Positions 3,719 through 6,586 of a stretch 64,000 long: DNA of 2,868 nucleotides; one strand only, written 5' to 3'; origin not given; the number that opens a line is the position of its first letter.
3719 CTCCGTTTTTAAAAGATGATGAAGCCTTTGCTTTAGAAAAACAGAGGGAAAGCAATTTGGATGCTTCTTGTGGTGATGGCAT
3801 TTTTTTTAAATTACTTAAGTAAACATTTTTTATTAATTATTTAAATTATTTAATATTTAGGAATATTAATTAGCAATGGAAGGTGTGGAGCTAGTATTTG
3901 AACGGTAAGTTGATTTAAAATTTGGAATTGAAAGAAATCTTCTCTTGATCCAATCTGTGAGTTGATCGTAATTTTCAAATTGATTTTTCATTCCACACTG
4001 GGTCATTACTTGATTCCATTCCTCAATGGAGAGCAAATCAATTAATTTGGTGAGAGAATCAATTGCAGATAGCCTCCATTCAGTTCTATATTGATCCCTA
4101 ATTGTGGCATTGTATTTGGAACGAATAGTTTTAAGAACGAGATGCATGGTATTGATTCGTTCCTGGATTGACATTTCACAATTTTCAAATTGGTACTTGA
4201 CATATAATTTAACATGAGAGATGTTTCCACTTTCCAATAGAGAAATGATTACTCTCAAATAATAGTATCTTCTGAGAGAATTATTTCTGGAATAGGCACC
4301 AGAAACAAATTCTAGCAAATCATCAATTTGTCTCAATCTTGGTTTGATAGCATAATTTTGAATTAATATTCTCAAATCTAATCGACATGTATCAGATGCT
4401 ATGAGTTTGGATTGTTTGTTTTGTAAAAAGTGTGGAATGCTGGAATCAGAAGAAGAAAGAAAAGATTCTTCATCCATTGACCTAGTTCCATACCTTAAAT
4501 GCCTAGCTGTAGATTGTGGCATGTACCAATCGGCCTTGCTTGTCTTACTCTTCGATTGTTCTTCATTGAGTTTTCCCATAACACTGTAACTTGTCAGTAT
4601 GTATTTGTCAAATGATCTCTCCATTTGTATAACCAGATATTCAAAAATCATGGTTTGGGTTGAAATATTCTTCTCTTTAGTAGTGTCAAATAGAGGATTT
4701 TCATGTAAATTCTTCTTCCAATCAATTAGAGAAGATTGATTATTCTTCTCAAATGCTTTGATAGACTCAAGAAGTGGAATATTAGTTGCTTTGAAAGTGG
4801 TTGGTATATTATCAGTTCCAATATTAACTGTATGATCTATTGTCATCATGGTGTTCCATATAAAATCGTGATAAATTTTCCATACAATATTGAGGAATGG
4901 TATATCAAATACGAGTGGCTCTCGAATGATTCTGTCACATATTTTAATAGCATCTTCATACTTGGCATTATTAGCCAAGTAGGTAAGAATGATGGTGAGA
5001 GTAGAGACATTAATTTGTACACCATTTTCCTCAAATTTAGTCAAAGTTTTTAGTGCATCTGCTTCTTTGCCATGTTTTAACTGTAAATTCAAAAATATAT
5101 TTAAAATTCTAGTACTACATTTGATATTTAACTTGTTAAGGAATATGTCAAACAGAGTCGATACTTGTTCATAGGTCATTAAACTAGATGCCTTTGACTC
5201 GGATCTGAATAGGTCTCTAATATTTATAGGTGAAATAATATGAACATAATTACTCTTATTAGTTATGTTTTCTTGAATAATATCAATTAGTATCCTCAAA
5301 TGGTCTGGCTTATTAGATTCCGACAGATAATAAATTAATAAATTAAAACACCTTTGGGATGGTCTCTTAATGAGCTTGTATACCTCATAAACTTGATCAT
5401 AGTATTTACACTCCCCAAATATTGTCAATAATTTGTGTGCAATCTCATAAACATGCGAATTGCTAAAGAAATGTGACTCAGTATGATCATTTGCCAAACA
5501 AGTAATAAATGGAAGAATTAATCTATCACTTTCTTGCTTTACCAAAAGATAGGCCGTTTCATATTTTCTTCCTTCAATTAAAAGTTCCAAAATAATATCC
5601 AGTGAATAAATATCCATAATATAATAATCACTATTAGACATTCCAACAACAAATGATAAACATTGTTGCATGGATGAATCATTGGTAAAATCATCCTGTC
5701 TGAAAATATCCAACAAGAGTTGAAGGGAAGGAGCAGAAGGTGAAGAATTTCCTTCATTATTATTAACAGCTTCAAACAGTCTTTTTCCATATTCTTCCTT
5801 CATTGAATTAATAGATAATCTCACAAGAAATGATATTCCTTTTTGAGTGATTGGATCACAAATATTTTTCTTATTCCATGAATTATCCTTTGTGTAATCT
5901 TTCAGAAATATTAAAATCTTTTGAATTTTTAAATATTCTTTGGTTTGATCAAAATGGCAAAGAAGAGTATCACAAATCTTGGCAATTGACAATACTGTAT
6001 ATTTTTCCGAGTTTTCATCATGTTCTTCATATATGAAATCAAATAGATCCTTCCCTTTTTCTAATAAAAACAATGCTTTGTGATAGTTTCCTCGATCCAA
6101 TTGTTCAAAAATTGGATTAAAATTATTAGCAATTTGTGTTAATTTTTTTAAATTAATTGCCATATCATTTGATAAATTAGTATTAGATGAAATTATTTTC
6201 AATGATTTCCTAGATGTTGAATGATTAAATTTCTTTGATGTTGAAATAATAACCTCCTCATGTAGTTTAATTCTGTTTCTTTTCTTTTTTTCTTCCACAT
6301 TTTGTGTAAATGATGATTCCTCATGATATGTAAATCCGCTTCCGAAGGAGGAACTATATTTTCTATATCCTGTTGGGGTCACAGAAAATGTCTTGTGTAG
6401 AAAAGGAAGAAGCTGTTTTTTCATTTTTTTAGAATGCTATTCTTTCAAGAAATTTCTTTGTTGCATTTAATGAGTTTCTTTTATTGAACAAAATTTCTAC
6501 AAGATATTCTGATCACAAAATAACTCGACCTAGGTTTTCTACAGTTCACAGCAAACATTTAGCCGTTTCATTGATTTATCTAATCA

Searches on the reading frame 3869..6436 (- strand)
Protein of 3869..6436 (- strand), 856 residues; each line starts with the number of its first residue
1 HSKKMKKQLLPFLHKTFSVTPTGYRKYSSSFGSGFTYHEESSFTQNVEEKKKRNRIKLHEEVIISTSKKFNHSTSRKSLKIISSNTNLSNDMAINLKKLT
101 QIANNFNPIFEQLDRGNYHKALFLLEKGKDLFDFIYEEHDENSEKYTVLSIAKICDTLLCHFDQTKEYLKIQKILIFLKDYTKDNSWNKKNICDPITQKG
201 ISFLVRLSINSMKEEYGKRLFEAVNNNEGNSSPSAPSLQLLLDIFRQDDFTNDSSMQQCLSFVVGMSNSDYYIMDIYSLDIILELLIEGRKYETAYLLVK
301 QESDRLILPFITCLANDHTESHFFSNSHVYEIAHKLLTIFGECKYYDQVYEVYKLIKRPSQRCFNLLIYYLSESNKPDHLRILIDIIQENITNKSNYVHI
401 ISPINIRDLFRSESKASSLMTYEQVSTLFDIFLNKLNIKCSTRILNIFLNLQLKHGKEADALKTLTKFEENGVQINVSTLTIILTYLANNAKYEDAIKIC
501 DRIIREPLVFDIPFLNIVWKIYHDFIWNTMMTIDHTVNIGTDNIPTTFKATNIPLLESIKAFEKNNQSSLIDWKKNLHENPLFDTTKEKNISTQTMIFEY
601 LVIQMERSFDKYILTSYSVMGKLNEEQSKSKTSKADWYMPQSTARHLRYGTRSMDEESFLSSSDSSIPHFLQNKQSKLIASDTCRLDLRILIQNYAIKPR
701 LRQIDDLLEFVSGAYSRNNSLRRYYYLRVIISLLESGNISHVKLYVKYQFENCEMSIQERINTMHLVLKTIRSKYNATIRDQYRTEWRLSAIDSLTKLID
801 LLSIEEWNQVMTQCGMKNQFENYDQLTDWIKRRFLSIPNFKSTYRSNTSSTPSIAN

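Call 20: search_protein_families(library=pfam, proteins=[window:3869-6436:-], max_evalue=0.01)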
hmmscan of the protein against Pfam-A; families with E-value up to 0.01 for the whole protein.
window:3869-6436:- (856 aa): 1 family
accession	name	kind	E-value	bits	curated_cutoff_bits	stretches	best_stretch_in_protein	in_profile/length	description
PF13041.12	PPR_2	-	0.006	17.1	30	1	445-488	6-49/50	PPR repeat family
